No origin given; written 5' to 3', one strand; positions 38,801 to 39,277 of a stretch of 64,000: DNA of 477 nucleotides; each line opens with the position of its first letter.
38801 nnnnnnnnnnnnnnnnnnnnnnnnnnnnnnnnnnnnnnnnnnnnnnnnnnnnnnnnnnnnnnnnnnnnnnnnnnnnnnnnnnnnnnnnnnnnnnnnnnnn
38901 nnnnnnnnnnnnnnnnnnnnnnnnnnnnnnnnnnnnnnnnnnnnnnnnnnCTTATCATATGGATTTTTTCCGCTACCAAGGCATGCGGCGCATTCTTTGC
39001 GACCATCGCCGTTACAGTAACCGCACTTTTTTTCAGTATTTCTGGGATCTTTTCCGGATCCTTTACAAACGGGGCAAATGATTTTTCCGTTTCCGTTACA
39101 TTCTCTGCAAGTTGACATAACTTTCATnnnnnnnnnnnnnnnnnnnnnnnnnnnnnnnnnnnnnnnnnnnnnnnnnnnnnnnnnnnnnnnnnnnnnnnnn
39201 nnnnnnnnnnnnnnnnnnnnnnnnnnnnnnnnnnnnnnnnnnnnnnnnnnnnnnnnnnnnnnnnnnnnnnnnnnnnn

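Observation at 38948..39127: Unannotated mini-protein made almost entirely of four perfect DnaJ-type CxxCxGxG motifs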

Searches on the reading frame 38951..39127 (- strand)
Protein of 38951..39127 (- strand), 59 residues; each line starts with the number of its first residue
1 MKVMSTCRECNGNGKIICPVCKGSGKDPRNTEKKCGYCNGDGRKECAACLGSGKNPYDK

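Call 3: search_protein_families(library=pfam, proteins=[window:38951-39127:-], max_evalue=1)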
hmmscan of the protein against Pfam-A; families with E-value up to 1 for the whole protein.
seq(59 aa): 9 families
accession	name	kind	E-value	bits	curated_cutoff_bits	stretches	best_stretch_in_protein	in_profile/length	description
PF25436.1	BSD2_CRD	-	1.6e-07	31.9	27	2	6-27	4-25/69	BSD2 cysteine rich domain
PF00684.25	DnaJ_CXXCXGXG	-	4.1e-07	30.6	32.7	2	2-25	39-65/65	DnaJ central domain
PF17302.8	DUF5351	-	0.00048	20.8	27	1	18-26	20-28/29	Family of unknown function (DUF5351)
PF21002.2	TMEM106_N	-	0.00055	20.9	24.5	1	6-34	45-73/91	Transmembrane protein 106 N-terminal region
PF25112.1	zf-AtTam37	-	0.00099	20.3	27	2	5-26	6-29/111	AtTam37 zinc finger region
PF23733.2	GRXCR1-2_C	-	0.0027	18.1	26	2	3-21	28-46/47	GRXCR1/2, C-terminal domain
PF15777.11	Anti-TRAP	-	0.023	15.1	32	0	18-42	13-40/59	Tryptophan RNA-binding attenuator protein inhibitory protein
PF25433.1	DUF7895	-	0.24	12.2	27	1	4-26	2-22/75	Domain of unknown function (DUF7895)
PF22586.1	ANCHR-like_BBOX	-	0.72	10.4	27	0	7-22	2-17/39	ANCHR-like B-box zinc-binding domain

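Call 5: search_protein_families(library=padloc, proteins=[window:38951-39127:-], max_evalue=1)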
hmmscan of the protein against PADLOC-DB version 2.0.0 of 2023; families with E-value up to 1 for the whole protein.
seq(59 aa): 1 family
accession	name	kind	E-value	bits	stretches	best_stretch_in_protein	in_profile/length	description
PDLC04253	PDC-M01B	-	0.18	9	1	4-55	295-355/366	-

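Call 6: search_protein_families(library=ncbifam, proteins=[window:38951-39127:-], max_evalue=1)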
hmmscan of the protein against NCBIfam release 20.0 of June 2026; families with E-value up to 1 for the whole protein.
seq(59 aa): 6 families
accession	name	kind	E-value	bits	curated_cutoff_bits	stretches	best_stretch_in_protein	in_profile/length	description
NF058604.1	RtpA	equivalog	0.0047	17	65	1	18-42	12-33/50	anti-TRAP protein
TIGR02349.1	DnaJ_bact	equivalog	0.01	15.2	377.2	1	4-55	143-212/354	molecular chaperone DnaJ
NF008035.0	PRK10767.1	subfamily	0.014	14.4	338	0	4-55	141-206/374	molecular chaperone DnaJ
TIGR02642.1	phage_xxxx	hypoth_equivalog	0.026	14.2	101.4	1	17-43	183-208/267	TIGR02642 family protein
NF010871.0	PRK14278.1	equivalog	0.073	11.9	502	1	8-43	132-167/378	molecular chaperone DnaJ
NF010894.0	PRK14301.1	equivalog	0.82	8.6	548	0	16-43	145-172/373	chaperone protein DnaJ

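Call 7: search_protein_families(library=phrogs, proteins=[window:38951-39127:-], max_evalue=1)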
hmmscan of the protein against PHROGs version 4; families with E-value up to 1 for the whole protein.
seq(59 aa): 15 families
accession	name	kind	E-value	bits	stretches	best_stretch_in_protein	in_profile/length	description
phrog_3931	-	unknown function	1e-06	29.7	2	4-27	29-56/59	-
phrog_6060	-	transcription regulation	0.0026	18.6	0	45-56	39-50/61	anti-termination protein Q-like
phrog_12902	-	unknown function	0.004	18.4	1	18-43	26-51/61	-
phrog_35637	-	DNA, RNA and nucleotide metabolism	0.011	15.8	1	3-48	282-328/366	thymidylate synthase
phrog_28723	-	unknown function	0.046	15.2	1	5-26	55-76/83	-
phrog_21011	-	unknown function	0.11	14.2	0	32-55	26-49/120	-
phrog_15608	-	unknown function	0.16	13.1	1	5-27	119-141/143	-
phrog_37414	-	unknown function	0.27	11.9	1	3-48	82-131/204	-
phrog_8897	-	unknown function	0.32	12.4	1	2-44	81-115/119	-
phrog_8027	-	unknown function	0.36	12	0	16-47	6-42/153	-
phrog_127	-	transcription regulation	0.37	11.4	1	3-57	147-200/253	anti-termination protein Q-like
phrog_4517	-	unknown function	0.43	11.7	1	3-17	32-46/67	-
phrog_6172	-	unknown function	0.59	10.6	0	15-57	152-190/250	-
phrog_36649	-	unknown function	0.59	9.9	1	5-54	332-388/466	-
phrog_26458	-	unknown function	0.74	11.4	0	4-40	1-44/100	-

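Call 8: find_homologous_proteins(query=window:38951-39127:-, max_evalue=0.01)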
Query seq(59 aa) (59 aa): 4 proteins with E <= 0.01 among 4 candidates.
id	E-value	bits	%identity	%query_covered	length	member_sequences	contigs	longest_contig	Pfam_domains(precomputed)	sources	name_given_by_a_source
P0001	6.9e-33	129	100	100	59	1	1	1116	PF00684.26,PF25436.1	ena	-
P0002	1.4e-17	81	71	88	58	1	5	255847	PF25436.1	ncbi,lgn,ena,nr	ncbi:MAG: hypothetical protein IJA60_01780 [Clostridia bacterium]|nr:hypothetical protein [Clostridi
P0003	1.6e-11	62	67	78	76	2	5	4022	PF00684.26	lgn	-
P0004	4.5e-11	60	57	95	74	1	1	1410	PF00684.26,PF25436.1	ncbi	-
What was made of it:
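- On Pfam PF00684 DnaJ_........: Precomputed tables list PF00684 for the identical protein P0001 (call 8).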

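Call 10: find_encoding_contigs(protein=P0002, flank=8000, max_places=6)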
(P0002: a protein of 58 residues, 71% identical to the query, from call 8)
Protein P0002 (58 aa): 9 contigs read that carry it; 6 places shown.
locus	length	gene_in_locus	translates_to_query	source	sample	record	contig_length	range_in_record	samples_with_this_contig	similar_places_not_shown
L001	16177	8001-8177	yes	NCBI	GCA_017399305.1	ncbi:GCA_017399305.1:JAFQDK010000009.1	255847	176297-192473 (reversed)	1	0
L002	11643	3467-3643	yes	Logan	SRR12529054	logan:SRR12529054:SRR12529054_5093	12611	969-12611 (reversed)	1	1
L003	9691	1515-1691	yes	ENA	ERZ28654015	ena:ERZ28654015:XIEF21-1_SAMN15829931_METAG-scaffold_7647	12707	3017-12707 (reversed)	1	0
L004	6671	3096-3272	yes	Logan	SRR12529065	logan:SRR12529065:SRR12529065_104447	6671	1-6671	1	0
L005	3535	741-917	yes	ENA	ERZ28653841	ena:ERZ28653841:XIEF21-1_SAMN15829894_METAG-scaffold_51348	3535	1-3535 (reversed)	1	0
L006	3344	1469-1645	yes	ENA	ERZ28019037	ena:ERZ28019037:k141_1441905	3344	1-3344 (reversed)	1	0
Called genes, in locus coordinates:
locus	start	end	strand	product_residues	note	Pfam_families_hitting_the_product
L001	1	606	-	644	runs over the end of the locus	PF00512:HisKA, PF02518:HATPase_c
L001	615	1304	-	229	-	PF00072:Response_reg, PF00486:Trans_reg_C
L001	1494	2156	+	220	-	PF01226:Form_Nir_trans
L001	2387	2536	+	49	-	PF00471:Ribosomal_L33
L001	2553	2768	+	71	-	PF00584:SecE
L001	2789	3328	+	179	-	PF02357:NusG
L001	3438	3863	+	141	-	PF03946:Ribosomal_L11_N, PF00298:Ribosomal_L11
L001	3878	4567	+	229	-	PF00687:Ribosomal_L1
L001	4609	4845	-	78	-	-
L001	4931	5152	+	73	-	PF12844:HTH_19, PF13560:HTH_31 (weak), PF01381:HTH_3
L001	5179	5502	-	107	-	PF12844:HTH_19, PF13412:HTH_24, PF01381:HTH_3, PF13443:HTH_26 (weak)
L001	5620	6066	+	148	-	-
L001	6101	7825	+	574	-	-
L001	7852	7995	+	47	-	-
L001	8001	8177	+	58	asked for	PF25436:BSD2_CRD (faint)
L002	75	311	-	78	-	-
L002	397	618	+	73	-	PF12844:HTH_19, PF13560:HTH_31 (weak), PF01381:HTH_3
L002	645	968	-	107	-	PF12844:HTH_19, PF13412:HTH_24, PF01381:HTH_3, PF13443:HTH_26 (weak)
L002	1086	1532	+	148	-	-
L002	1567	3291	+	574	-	-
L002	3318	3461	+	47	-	-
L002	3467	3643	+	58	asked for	PF25436:BSD2_CRD (faint)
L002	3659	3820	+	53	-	-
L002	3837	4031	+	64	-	-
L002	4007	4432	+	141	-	-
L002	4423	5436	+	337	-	-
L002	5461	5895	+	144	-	-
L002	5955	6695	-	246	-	PF03099:BPL_LplA_LipB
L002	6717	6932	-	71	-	PF05979:DUF896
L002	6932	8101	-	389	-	PF00155:Aminotran_1_2, PF00266:Aminotran_5 (weak), PF01041:DegT_DnrJ_EryC1 (weak), PF01053:Cys_Met_Meta_PP (weak)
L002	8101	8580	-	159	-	PF13412:HTH_24 (faint), PF01037:AsnC_trans_reg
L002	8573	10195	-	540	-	PF00488:MutS_V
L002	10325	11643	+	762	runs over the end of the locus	?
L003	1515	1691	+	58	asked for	PF25436:BSD2_CRD (faint)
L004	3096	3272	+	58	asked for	PF25436:BSD2_CRD (faint)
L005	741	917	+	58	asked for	PF25436:BSD2_CRD (faint)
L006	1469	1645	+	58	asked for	PF25436:BSD2_CRD (faint)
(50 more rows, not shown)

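Call 12: find_encoding_contigs(protein=P0003, flank=8000, max_places=6)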
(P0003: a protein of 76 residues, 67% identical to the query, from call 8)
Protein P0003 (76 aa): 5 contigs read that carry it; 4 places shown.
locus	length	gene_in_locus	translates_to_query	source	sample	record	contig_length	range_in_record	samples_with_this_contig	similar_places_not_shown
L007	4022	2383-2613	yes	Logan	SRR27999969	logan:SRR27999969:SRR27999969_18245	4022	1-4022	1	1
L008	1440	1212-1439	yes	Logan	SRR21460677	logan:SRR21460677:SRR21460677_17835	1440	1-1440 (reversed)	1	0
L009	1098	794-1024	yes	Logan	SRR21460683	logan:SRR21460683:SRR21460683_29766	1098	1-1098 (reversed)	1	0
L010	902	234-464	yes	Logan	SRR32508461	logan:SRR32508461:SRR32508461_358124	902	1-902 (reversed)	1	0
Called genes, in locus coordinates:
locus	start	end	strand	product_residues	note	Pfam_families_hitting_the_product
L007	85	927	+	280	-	-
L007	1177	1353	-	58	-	-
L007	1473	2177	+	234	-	-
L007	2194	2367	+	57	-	-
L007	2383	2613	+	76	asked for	PF00684:DnaJ_CXXCXGXG (faint)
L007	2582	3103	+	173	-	-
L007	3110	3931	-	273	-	PF10114:PocR, PF12833:HTH_18, PF00165:HTH_AraC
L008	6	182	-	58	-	-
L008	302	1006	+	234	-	-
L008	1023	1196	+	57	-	-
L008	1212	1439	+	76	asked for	PF00684:DnaJ_CXXCXGXG (faint)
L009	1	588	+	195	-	?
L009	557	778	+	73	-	-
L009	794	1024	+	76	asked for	PF00684:DnaJ_CXXCXGXG (faint)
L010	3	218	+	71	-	?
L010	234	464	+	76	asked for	PF00684:DnaJ_CXXCXGXG (faint)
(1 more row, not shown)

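Call 13: find_encoding_contigs(protein=P0004, flank=8000, max_places=6)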
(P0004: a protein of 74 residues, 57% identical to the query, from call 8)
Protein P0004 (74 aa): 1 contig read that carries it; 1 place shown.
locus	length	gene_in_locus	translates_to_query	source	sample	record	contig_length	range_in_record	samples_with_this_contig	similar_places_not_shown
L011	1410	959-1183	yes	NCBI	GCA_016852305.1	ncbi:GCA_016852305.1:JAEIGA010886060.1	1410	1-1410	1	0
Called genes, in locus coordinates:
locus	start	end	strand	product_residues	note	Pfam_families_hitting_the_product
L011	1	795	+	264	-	?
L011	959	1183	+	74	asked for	PF00684:DnaJ_CXXCXGXG (faint), PF25436:BSD2_CRD (faint)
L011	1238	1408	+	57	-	?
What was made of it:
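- Homologues are called as genes in several assemblies (calls 8, 10, 12, 13).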

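Call 14: find_encoding_contigs(protein=P0001, flank=8000, max_places=6)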
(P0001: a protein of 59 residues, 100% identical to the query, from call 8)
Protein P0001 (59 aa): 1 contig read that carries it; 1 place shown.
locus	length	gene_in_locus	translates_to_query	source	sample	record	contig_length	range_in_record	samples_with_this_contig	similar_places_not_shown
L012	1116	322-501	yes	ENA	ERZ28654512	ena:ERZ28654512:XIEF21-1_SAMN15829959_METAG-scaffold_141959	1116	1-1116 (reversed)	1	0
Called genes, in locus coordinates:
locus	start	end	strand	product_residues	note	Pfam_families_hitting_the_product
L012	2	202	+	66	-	?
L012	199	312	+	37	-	-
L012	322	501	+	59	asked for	PF00684:DnaJ_CXXCXGXG (faint), PF25436:BSD2_CRD (faint)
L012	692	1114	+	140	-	?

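Call 20: find_related_loci(query=A1, collection=genome_contigs, flank=8000)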
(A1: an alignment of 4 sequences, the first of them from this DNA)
Query A1 (59 aa) in genome_contigs; peptide patterns used: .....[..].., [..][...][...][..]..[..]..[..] (x = any residue, [..] = any of these).
90 stretches matched a pattern; 3 encode a relative of the query (tblastn E <= 1e-3); 3 distinct loci.
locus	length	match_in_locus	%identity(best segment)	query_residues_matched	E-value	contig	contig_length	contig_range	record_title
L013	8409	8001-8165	71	4-58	4e-24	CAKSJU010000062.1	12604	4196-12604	MAG: uncultured Clostridia bacterium isolate REFINED_METABAT215_TOP10_CONTIGS_1500_ASSEMBLY_K77_MERGED__Hadza_MoBio_hadz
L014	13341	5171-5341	67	3-59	1e-23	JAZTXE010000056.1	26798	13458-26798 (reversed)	MAG: Eubacteriales bacterium isolate T1900045331_YK20190020.MAGScoT_cleanbin_000012 SGB_6525_k141_860686, whole genome s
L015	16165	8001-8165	67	3-57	2e-22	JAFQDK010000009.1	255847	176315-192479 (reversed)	MAG: Clostridia bacterium isolate RGIG1718 Goat_Cecum-2__c75838, whole genome shotgun sequence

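Call 21: find_related_loci(query=A1, collection=viral_contigs, flank=8000)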
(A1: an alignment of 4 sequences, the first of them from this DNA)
Query A1 (59 aa) in viral_contigs; peptide patterns used: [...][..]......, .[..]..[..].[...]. (x = any residue, [..] = any of these).
116 stretches matched a pattern; 6 encode a relative of the query (tblastn E <= 1e-3); 6 distinct loci.
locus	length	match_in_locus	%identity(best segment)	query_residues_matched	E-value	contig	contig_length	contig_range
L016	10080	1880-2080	49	6-53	1e-10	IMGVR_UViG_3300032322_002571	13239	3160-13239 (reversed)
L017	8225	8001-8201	47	6-53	6e-10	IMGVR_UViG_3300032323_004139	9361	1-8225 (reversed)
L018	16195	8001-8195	46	6-54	5e-8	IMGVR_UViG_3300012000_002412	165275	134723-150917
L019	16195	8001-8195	46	6-54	5e-8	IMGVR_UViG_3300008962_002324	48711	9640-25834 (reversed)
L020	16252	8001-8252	38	4-56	7e-8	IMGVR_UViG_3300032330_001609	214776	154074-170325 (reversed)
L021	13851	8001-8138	37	5-55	1e-5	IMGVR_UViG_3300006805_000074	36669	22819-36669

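Call 29: search_solved_structures(query=A1, max_evalue=1, show_alignments=3)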
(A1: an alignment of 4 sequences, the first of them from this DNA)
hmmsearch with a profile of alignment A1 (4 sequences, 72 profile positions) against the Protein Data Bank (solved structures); distinct sequences matched with E-value up to 1: 11.
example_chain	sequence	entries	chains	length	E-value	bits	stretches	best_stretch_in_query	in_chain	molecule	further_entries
1exk_A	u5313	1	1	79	8.8e-05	25.7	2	25-50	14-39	DNAJ PROTEIN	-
8xku_R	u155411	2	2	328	0.0014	21.8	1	40-62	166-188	Embryo defective 2737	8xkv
2ctt_A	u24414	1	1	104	0.0017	21.6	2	24-53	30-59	DnaJ homolog subfamily A member 3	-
2bx9_A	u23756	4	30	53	0.032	17.5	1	6-32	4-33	TRYPTOPHAN RNA-BINDING ATTENUATOR PROTEIN-INHIBITORY PROTEIN | Anti-TRAP regulator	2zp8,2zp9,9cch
8xks_C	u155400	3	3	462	0.036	17.3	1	11-59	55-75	4Fe-4S ferredoxin-type domain-containing protein | DnaJ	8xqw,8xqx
3lcz_A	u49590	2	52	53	0.055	16.7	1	39-62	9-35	Inhibitor of TRAP, regulated by T-BOX (Trp) sequence RtpA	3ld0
6ekb_A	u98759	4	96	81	0.073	16.4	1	41-68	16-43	DnaJ/Hsp40 cysteine-rich domain superfamily protein | Protein BUNDLE SHEATH DEFECTIVE 2, chloroplastic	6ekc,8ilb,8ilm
6jzb_A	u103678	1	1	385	0.11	15.8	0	17-52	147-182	Chaperone protein DnaJ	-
9gi8_A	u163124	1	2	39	0.13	15.5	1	21-40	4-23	Transmembrane protein 106B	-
9ci1_1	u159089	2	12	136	0.19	15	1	41-68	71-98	Bundle Sheath Defective 2 | Protein BUNDLE SHEATH DEFECTIVE 2, chloroplastic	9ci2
1vr1_H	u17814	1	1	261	0.72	13.2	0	24-63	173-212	thrombin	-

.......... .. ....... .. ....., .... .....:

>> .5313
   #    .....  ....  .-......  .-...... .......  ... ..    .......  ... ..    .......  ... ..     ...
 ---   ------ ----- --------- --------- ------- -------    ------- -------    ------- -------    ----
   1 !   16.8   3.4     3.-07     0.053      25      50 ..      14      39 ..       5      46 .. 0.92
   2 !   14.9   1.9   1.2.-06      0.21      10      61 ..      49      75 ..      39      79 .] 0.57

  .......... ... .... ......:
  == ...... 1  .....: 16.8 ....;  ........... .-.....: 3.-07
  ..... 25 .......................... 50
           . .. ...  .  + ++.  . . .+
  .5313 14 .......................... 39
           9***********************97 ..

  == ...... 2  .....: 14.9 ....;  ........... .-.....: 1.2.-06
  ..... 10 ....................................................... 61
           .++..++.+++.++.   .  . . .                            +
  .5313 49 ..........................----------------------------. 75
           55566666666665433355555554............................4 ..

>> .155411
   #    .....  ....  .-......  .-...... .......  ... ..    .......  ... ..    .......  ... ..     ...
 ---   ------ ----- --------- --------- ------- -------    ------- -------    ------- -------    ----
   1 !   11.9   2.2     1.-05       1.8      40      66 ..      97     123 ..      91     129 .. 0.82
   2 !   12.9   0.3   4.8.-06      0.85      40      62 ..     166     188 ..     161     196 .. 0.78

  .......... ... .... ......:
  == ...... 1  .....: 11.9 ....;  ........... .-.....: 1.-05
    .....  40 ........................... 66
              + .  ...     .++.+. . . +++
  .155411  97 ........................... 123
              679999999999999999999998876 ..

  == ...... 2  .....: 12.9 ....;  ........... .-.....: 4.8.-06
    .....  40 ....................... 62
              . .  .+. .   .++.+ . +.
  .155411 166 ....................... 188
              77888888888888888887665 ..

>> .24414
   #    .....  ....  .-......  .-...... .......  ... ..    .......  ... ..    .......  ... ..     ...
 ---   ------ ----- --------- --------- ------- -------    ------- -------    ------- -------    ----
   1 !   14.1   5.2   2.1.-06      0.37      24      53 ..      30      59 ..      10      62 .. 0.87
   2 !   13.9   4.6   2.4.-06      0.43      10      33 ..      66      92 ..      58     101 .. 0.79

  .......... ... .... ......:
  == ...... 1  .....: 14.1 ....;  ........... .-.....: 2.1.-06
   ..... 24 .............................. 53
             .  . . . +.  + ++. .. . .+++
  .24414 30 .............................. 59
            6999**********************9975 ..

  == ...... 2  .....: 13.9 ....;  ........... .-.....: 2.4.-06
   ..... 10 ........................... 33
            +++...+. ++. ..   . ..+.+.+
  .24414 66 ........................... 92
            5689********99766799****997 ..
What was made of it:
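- On Type I DnaJ/Hsp40: The profile hit to 1EXK has E 8.8e-5 (call 29).
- Closest known: Cysteine-rich. Same: It is the best sequence hit in the PDB, E 8.8e-5 (call 29).
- The PDB profile hit to 1EXK has E 8.8e-5 (call 29).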

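Call 31: find_related_loci(query=A2, collection=metagenome_contigs, flank=6000)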
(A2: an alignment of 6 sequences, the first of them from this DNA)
Query A2 (59 aa) in metagenome_contigs; peptide patterns used: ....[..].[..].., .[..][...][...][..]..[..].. (x = any residue, [..] = any of these).
600 stretches matched a pattern (row limit reached: there are more); 25 encode a relative of the query (tblastn E <= 1e-3); 25 distinct loci.
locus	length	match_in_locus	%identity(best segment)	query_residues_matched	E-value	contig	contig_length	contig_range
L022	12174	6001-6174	69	2-59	1e-23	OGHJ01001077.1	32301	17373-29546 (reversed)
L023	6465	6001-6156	62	7-58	6e-17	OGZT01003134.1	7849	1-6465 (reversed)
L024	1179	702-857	62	7-58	6e-17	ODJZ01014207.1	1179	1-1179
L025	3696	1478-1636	58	2-54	2e-15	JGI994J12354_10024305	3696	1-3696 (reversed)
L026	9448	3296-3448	57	4-54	9e-15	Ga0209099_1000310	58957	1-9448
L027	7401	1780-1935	52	3-54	9e-14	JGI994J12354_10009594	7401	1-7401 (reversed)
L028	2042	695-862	46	3-58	3e-13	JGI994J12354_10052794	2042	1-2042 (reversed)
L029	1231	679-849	47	2-53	1e-10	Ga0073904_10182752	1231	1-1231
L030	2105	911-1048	44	4-57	4e-8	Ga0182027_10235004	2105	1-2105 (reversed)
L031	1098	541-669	50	7-52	6e-8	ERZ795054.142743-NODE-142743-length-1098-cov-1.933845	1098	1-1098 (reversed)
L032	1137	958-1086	50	7-52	6e-8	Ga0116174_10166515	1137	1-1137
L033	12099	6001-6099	49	7-43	1e-6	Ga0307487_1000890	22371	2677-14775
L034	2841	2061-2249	38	6-53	6e-6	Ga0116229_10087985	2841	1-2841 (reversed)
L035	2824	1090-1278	38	6-53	6e-6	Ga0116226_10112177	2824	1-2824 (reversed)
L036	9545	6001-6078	58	4-26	9e-6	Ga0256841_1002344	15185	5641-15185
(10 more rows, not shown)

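Call 32: predict_structure(alignment_id=A1)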
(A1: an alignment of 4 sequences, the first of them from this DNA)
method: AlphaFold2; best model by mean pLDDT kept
length: 59 residues; sequences in the alignment: 4
mean_pLDDT: 85.1   pTM: 0.57
mean pLDDT of the five models: 85.1, 84.9, 66.2, 39.4, 38.3
residues with pLDDT >= 90: 26; 70-90: 26; 50-70: 6; < 50: 1
segments of 3 or more residues with pLDDT < 50: none
pLDDT, mean of each block of 10 residues (from residue 1): 73 90 92 91 89 75
secondary structure, 60 per line:
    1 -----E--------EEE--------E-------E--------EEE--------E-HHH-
elements in order: E15-17 E43-45
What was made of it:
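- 39086..39109 (-): Motif 1, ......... Predicted to share zinc site 1 with motif 4. Call 32 gives the bridge pattern 6/54, 15-17/43-45, 26/34, which implies a hairpin.
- On Anti-TRAP (NCBIfam NF058604 RtpA): The protein has four motifs and no helix beyond residues 56-58 (call 32).
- Its bridges at 6/54, 15-17/43-45 and 26/34 indicate a hairpin (call 32).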

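Call 36: search_protein_families(library=pfam, proteins=[L002:1567-3291:+, L002:1086-1532:+, L002:4423-5436:+, L002:5461-5895:+, L007:1473-2177:+, L007:2194-2367:+, L002:3659-3820:+, L002:3837-4031:+, L007:2582-3103:+], max_evalue=0.1)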
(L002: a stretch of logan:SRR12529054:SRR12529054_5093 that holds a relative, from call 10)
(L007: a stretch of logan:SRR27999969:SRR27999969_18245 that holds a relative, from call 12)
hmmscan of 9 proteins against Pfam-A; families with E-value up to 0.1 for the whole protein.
L002:1567-3291:+ (574 aa): 0 families

L002:1086-1532:+ (148 aa): 0 families

L002:4423-5436:+ (337 aa): 1 family
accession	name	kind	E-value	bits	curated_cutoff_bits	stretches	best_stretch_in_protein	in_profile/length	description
PF04018.18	VCA0040-like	-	0.086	12.8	26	0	66-105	138-177/246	Undecaprenyl phosphate translocase-like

L002:5461-5895:+ (144 aa): 0 families

L007:1473-2177:+ (234 aa): 1 family
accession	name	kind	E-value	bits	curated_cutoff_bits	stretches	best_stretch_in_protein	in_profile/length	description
PF19564.4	DUF6086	-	0.0031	18.1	31.9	1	92-125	36-67/119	Family of unknown function (DUF6086)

L007:2194-2367:+ (57 aa): 0 families

L002:3659-3820:+ (53 aa): 0 families

L002:3837-4031:+ (64 aa): 0 families

L007:2582-3103:+ (173 aa): 1 family
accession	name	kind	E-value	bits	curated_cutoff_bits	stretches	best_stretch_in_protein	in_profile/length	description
PF14464.11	Prok-JAB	-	0.00028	21.2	25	1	27-131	6-95/114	Prokaryotic homologs of the JAB domain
